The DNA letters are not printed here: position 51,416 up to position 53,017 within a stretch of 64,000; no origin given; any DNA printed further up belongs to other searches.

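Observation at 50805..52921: Alpha/beta hydrolase overlapping a kinase-phosphatase (Pnkp-like) gene that lacks a ligase or Hen1 partner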

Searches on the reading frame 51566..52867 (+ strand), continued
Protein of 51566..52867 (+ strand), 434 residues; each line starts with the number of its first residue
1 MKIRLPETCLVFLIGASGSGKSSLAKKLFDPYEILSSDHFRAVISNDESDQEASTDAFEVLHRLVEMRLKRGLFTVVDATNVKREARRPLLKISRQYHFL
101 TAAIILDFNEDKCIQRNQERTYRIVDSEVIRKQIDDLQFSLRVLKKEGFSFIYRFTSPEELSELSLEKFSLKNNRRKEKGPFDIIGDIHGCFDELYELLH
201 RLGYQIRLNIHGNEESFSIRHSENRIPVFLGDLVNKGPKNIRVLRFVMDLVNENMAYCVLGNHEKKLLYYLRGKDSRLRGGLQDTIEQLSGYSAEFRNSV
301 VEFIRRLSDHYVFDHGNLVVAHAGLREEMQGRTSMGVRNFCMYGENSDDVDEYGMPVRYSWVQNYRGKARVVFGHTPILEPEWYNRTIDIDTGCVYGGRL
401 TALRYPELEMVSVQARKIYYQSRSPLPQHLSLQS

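Call 10: find_encoding_contigs(protein=window:51566-52867:+, flank=10000, max_places=6)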
Protein window:51566-52867:+ (434 aa): 6 contigs read that carry it; 6 places shown.
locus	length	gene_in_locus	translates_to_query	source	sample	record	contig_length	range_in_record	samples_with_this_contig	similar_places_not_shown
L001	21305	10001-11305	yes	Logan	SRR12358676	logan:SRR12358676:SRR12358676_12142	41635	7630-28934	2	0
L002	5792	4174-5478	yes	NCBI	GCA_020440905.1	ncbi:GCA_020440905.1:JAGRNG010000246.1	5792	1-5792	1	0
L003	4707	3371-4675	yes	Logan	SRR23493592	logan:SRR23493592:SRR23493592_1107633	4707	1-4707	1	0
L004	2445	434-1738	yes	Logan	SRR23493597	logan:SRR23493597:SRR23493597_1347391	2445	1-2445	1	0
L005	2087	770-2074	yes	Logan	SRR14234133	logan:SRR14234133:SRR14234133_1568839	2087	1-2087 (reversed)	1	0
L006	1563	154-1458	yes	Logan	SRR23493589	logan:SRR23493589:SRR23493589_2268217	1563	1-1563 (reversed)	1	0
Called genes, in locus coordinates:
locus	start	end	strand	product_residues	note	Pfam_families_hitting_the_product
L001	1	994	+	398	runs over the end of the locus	PF00881:Nitroreductase (faint)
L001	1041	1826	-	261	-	PF00691:OmpA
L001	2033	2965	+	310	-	PF00849:PseudoU_synth_2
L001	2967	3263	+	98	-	PF06155:GBBH-like_N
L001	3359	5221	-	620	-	PF00884:Sulfatase, PF01663:Phosphodiest (faint), PF16347:SGSH_C (weak)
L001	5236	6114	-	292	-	PF01040:UbiA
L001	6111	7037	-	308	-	PF02628:COX15-CtaA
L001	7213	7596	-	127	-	-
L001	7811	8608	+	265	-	PF00459:Inositol_P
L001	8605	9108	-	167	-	-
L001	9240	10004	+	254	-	PF00561:Abhydrolase_1, PF07819:PGAP1 (faint), PF12146:Hydrolase_4, PF12697:Abhydrolase_6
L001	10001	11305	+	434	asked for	PF08433:KTI12 (weak), PF13671:AAA_33, PF00149:Metallophos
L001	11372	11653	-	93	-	PF01503:PRA-PH, PF03819:MazG (weak)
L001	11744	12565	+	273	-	PF03190:Thioredox_DsbH, PF00085:Thioredoxin, PF13899:Thioredoxin_7, PF13098:Thioredoxin_2, PF13424:TPR_12 (faint), PF13371:TPR_9 (faint), PF00515:TPR_1 (faint), PF07719:TPR_2 (faint), +2 more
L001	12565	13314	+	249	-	PF00756:Esterase, PF20434:BD-FAE (faint), PF00561:Abhydrolase_1 (faint), PF01738:DLH (weak), PF02230:Abhydrolase_2, PF12146:Hydrolase_4 (faint), PF00326:Peptidase_S9 (weak)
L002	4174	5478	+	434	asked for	PF08433:KTI12 (weak), PF13671:AAA_33, PF00149:Metallophos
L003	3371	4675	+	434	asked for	PF08433:KTI12 (weak), PF13671:AAA_33, PF00149:Metallophos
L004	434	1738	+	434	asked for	PF08433:KTI12 (weak), PF13671:AAA_33, PF00149:Metallophos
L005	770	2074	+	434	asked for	PF08433:KTI12 (weak), PF13671:AAA_33, PF00149:Metallophos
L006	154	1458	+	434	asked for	PF08433:KTI12 (weak), PF13671:AAA_33, PF00149:Metallophos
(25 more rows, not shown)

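Call 11: search_solved_structures(query=window:51566-52867:+, max_evalue=0.001, show_alignments=4)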
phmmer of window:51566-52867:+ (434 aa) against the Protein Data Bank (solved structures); distinct sequences matched with E-value up to 0.001: 14.
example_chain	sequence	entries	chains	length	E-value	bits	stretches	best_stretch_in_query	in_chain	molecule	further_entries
4j6o_A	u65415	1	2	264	2.3e-84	287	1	171-422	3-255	Metallophosphoesterase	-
4gp6_A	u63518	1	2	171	7.9e-46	160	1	1-167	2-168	Metallophosphoesterase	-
4jst_A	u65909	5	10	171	2.8e-45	158.2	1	1-167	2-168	Metallophosphoesterase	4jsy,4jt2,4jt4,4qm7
4mde_A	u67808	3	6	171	7.2e-45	156.8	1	1-167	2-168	Metallophosphoesterase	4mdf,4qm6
4gp7_A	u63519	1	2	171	7.3e-45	156.8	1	1-167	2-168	Metallophosphoesterase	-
2qjc_A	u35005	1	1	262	1.7e-16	63.4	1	180-413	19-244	Diadenosine tetraphosphatase, putative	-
2dfj_A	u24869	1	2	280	1e-12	50.9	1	184-334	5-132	diadenosinetetraphosphatase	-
9olz_A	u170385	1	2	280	1.1e-12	50.8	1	184-334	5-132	Bis(5'-nucleosyl)-tetraphosphatase [symmetrical]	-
9ojd_A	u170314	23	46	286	1.1e-12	50.8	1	184-334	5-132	Bis(5'-nucleosyl)-tetraphosphatase [symmetrical] | Bis(5'-nucleosyl)-tetraphosphatase, symmetrical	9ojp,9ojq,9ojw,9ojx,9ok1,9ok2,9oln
9t9n_A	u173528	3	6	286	6.3e-12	48.3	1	225-327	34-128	Bis(5'-nucleosyl)-tetraphosphatase, symmetrical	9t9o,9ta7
9oly_A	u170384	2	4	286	1.2e-11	47.4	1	184-334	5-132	Bis(5'-nucleosyl)-tetraphosphatase [symmetrical]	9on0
1g5b_A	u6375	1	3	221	7.1e-07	31.7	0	362-404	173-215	SERINE/THREONINE PROTEIN PHOSPHATASE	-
3a4l_A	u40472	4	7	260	1.2e-06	31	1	8-137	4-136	L-seryl-tRNA(Sec) kinase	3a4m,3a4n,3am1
3adb_A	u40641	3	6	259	1.6e-06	30.5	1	9-137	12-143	L-seryl-tRNA(Sec) kinase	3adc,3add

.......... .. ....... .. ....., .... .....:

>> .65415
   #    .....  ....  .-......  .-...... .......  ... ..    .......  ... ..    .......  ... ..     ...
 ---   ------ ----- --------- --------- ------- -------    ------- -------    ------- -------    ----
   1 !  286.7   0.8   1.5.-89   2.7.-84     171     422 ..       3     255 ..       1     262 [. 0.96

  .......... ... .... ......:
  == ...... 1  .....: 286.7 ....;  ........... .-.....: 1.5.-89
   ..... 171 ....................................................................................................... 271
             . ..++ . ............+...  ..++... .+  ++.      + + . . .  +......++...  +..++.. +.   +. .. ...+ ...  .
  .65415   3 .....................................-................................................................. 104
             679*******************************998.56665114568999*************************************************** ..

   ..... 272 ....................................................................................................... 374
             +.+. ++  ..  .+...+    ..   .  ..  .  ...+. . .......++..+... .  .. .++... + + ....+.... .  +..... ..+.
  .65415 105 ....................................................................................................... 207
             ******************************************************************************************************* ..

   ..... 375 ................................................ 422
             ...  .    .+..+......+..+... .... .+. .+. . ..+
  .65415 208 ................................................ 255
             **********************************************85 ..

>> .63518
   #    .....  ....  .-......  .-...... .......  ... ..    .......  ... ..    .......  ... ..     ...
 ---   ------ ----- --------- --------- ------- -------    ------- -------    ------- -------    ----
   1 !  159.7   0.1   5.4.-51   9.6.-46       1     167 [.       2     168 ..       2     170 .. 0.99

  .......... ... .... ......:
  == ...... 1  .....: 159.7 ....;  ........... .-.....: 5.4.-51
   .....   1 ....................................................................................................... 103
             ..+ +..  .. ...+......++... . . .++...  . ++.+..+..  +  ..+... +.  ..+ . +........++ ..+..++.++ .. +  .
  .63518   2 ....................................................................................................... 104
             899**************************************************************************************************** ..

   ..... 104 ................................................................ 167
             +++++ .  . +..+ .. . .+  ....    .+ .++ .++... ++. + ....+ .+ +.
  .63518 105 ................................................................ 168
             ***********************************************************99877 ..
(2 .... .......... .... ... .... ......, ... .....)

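Call 20: find_related_loci(query=A1, collection=genome_contigs, flank=8000)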
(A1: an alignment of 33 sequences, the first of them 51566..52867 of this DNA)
Query A1 (434 aa) in genome_contigs; peptide patterns used: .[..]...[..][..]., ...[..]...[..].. (x = any residue, [..] = any of these).
600 stretches matched a pattern (row limit reached: there are more); 591 encode a relative of the query (tblastn E <= 1e-3); the best 80 are kept; 80 distinct loci.
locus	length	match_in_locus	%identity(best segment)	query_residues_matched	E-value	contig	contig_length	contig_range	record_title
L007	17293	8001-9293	53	1-428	2e-153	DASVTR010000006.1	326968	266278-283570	MAG TPA_asm: Pyrinomonadaceae bacterium isolate SMAG_U3296 k141_129150, whole genome shotgun sequence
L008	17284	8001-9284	53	1-426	5e-152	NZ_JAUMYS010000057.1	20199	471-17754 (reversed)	MAG: Tannerella sp. isolate S17M_Sa_42 NODE_1283_length_20199_cov_13.128922, whole genome shotgun sequence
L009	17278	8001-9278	52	1-434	6e-151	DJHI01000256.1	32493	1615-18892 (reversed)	MAG TPA_asm: Armatimonadetes bacterium UBA5829 UBA5829_contig_862, whole genome shotgun sequence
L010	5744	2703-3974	52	3-428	2e-150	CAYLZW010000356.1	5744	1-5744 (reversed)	MAG TPA_asm: uncultured Myxococcales bacterium isolate SRP263527_co1_29 genome assembly, contig: NODE_12788_length_5744_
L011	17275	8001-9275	53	3-426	2e-149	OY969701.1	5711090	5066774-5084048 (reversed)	MAG: Pyrinomonadaceae bacterium isolate MFD04212.bin.c.1 genome assembly, chromosome: 1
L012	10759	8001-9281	53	1-426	4e-149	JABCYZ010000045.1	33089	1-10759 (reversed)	MAG: Acidobacteria bacterium isolate Inc-BW-C-12-O_MAG13 Ga0210391_10000703, whole genome shotgun sequence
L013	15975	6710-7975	51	1-426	8e-149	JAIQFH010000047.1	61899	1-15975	MAG: Terriglobia bacterium isolate SRVP_4 SR-VP_26_10_2019_C_20cm_scaffold_908, whole genome shotgun sequence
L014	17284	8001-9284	53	1-426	1e-148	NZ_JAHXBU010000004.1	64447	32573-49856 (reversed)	Cesiribacter sp. SM1 Scaffold25, whole genome shotgun sequence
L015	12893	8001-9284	52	1-426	2e-148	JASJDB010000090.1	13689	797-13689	MAG: Xenococcaceae cyanobacterium MO_167.B52 MO_167.c_2940, whole genome shotgun sequence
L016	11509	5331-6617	51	3-433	2e-148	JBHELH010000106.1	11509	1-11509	MAG: Gemmatimonadaceae bacterium isolate S1_bin.8.orig S1_k141_457594, whole genome shotgun sequence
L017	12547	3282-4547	52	1-426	1e-147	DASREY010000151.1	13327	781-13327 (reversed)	MAG TPA_asm: Terriglobales bacterium isolate SMAG_U10018 k141_1247818, whole genome shotgun sequence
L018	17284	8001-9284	52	1-426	3e-147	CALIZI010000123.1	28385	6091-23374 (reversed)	MAG: uncultured Saprospiraceae bacterium isolate R4_Bin_Bin_85_1 genome assembly, contig: c_000001261223, whole genome s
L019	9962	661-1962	52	1-433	2e-147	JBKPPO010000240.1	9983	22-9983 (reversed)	MAG: Pseudomonadota bacterium isolate GS_EKS_MAG_00100 GS_EKS_000004142999, whole genome shotgun sequence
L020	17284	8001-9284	52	2-428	8e-147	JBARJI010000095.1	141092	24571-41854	MAG: Candidatus Acidiferrum sp. isolate MFD06650_ilm_asm_bin17 k127_70058, whole genome shotgun sequence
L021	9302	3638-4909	53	1-426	2e-146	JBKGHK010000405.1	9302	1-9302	Pyxidicoccus sp. 3LFB2 NODE_405_length_9302_cov_75.350168, whole genome shotgun sequence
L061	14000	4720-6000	50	1-426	3e-143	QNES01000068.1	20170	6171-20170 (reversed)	MAG: Gammaproteobacteria bacterium isolate B20_G6 B20_Guay6_scaffold_01091, whole genome shotgun sequence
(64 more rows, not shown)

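Call 25: search_protein_families(library=pfam, proteins=[L007:4873-6273:+, L061:3341-4684:+, L061:4720-6018:+, L061:6097-8421:+, L061:8459-10180:+, L061:10237-10794:+, L061:2071-3000:-, L061:1105-2067:-], max_evalue=0.001)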
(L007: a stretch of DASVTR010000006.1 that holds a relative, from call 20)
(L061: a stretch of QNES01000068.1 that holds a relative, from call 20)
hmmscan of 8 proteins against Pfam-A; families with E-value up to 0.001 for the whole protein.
L007:4873-6273:+ (467 aa): 8 families
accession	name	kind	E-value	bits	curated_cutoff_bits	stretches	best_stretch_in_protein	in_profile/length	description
PF12623.12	Hen1_L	-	3.4e-113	377.1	23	1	1-242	1-241/242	RNA repair, ligase-Pnkp-associating, region of Hen1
PF08242.18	Methyltransf_12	-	2.1e-12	48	30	1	291-382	1-87/98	Methyltransferase domain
PF13649.12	Methyltransf_25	-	1.5e-10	42.1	27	1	290-382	1-87/97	Methyltransferase domain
PF13489.12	Methyltransf_23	-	4.1e-10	40.1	27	1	282-432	17-154/164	Methyltransferase domain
PF08241.18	Methyltransf_11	-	5.6e-09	37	21.2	1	292-376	2-76/95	Methyltransferase domain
PF13847.12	Methyltransf_31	-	1.7e-08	34.7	27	1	286-383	3-97/145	Methyltransferase domain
PF05175.20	MTS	-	8.4e-07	29.2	23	1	278-336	23-81/170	Methyltransferase small domain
PF02353.26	CMAS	-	4.1e-05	23.5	27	1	276-392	52-160/273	Mycolic acid cyclopropane synthetase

L061:3341-4684:+ (448 aa): 3 families
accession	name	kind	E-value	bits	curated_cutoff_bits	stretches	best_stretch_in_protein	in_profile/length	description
PF00072.30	Response_reg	-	2.4e-38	131.1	30.2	2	11-124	1-110/111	Response regulator receiver domain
PF00990.26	GGDEF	-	2.6e-23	83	23.8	1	287-435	3-161/161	Diguanylate cyclase, GGDEF domain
PF23198.2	PDE8A_N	-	4.1e-05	24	29.6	0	40-101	40-109/147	PDE8A-like, N-terminal domain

L061:4720-6018:+ (433 aa): 4 families
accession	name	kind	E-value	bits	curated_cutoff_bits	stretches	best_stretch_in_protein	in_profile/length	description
PF13671.12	AAA_33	-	2e-26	93.5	27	1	10-123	1-121/143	AAA domain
PF00149.33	Metallophos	-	4.1e-16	60.4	21.5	1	181-378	2-189/191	Calcineurin-like phosphoesterase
PF08433.16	KTI12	-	8.6e-07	29.2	22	1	9-152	2-133/271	Chromatin associated protein KTI12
PF06745.19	ATPase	-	1.2e-05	25.2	26.6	1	5-89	16-98/231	KaiC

L061:6097-8421:+ (775 aa): 7 families
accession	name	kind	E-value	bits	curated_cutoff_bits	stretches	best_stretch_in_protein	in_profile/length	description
PF12770.12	CHAT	-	1.9e-58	198.7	24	1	504-773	6-289/289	CHAT domain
PF07719.23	TPR_2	-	1.1e-13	50.5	27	1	154-185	1-32/34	Tetratricopeptide repeat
PF13424.12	TPR_12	-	1.3e-13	51.4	30.1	1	39-106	6-77/77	Tetratricopeptide repeat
PF00515.34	TPR_1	-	3.1e-12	46.2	27.8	1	154-183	1-30/34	Tetratricopeptide repeat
PF17874.7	TPR_MalT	-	9.7e-08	32.1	45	1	265-350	61-148/336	MalT-like TPR region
PF13414.12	TPR_11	-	3.6e-07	30.2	26.8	0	331-349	1-19/42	TPR repeat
PF13181.12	TPR_8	-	6e-07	29.6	25.7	0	154-185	1-32/34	Tetratricopeptide repeat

L061:8459-10180:+ (574 aa): 1 family
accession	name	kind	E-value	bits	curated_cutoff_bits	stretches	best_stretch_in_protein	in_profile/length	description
PF03169.20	OPT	-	4.9e-54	184.5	25.8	1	6-569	1-621/623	OPT oligopeptide transporter protein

L061:10237-10794:+ (186 aa): 0 families

L061:2071-3000:- (309 aa): 2 families
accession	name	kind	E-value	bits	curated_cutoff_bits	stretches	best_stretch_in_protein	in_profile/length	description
PF00528.27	BPD_transp_1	-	6.6e-29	101.4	26.4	1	118-308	1-184/184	Binding-protein-dependent transport system inner membrane component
PF12911.12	OppC_N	-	4.3e-09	36.6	23.9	1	6-62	1-53/53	N-terminal TM domain of oligopeptide transport permease C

L061:1105-2067:- (320 aa): 4 families
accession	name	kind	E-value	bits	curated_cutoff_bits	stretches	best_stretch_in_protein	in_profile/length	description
PF00005.33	ABC_tran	-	2.1e-34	119.5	25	1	26-185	1-137/137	ABC transporter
PF08352.17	oligo_HPY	-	4.1e-16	59.6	27.1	1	237-298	2-65/65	Oligopeptide/dipeptide transporter, C-terminal region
PF02463.25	SMC_N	-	1.3e-07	31.7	40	1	38-228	26-210/220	RecF/RecN/SMC N terminal domain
PF13304.12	AAA_21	-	7.3e-07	30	27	1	128-220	220-303/304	AAA domain, putative AbiEii toxin, Type IV TA system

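Call 29: find_encoding_contigs(protein=P0064, flank=6000, max_places=2)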
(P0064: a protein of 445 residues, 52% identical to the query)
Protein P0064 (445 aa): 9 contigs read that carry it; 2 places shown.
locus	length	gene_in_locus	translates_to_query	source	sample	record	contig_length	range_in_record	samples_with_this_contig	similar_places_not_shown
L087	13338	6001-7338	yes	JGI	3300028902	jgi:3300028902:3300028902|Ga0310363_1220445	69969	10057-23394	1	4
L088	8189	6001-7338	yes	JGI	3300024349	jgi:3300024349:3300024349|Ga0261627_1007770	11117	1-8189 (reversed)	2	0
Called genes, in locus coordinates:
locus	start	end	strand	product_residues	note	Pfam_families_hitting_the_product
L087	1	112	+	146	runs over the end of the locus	PF21157:DksA_N, PF01258:zf-dskA_traR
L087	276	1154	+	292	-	PF00749:tRNA-synt_1c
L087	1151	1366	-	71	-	PF03994:DUF350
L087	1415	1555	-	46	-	-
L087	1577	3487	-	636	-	PF13785:DUF4178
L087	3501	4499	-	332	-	PF13421:Band_7_1, PF01145:Band_7, PF09851:SHOCT (weak)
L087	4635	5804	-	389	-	PF01546:Peptidase_M20, PF07687:M20_dimer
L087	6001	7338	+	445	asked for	PF13671:AAA_33, PF00149:Metallophos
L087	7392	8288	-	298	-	PF01040:UbiA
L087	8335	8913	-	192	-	PF01161:PBP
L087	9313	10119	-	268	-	PF13501:SoxY, PF08770:SoxZ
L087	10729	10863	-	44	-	-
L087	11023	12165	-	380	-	PF13174:TPR_6 (faint), PF13428:TPR_14 (faint), PF00515:TPR_1 (faint), PF13424:TPR_12, PF13176:TPR_7 (weak), PF13424:TPR_12, PF13176:TPR_7 (weak), PF13424:TPR_12, +5 more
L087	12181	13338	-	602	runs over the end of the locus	-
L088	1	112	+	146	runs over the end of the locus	PF21157:DksA_N, PF01258:zf-dskA_traR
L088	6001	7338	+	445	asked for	PF13671:AAA_33, PF00149:Metallophos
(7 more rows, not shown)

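Call 30: find_encoding_contigs(protein=P0010, flank=6000, max_places=1)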
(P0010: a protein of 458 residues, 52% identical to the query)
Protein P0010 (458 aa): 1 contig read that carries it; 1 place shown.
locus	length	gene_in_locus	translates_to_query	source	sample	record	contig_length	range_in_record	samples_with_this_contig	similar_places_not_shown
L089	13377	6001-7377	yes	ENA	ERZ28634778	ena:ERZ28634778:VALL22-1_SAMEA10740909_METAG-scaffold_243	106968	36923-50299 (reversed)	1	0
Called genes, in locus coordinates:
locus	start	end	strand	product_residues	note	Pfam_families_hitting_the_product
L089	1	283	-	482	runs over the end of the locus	PF19295:SufBD_N, PF01458:SUFBD_core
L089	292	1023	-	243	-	PF00005:ABC_tran, PF02463:SMC_N (faint)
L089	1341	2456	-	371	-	PF01264:Chorismate_synt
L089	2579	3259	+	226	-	PF13739:PdaC, PF11738:DUF3298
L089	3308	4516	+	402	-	PF13742:tRNA_anti_2, PF01336:tRNA_anti-codon, PF02601:Exonuc_VII_L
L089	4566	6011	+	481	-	PF12623:Hen1_L, PF13489:Methyltransf_23, PF08242:Methyltransf_12, PF13649:Methyltransf_25 (weak)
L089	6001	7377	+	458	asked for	PF08433:KTI12 (weak), PF13671:AAA_33, PF00149:Metallophos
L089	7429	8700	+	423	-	PF16542:PNKP_ligase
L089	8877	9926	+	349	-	PF00044:Gp_dh_N, PF02800:Gp_dh_C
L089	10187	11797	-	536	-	PF09820:AAA-ATPase_like, PF08011:PDDEXK_9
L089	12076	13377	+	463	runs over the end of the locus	PF03747:ADP_ribosyl_GH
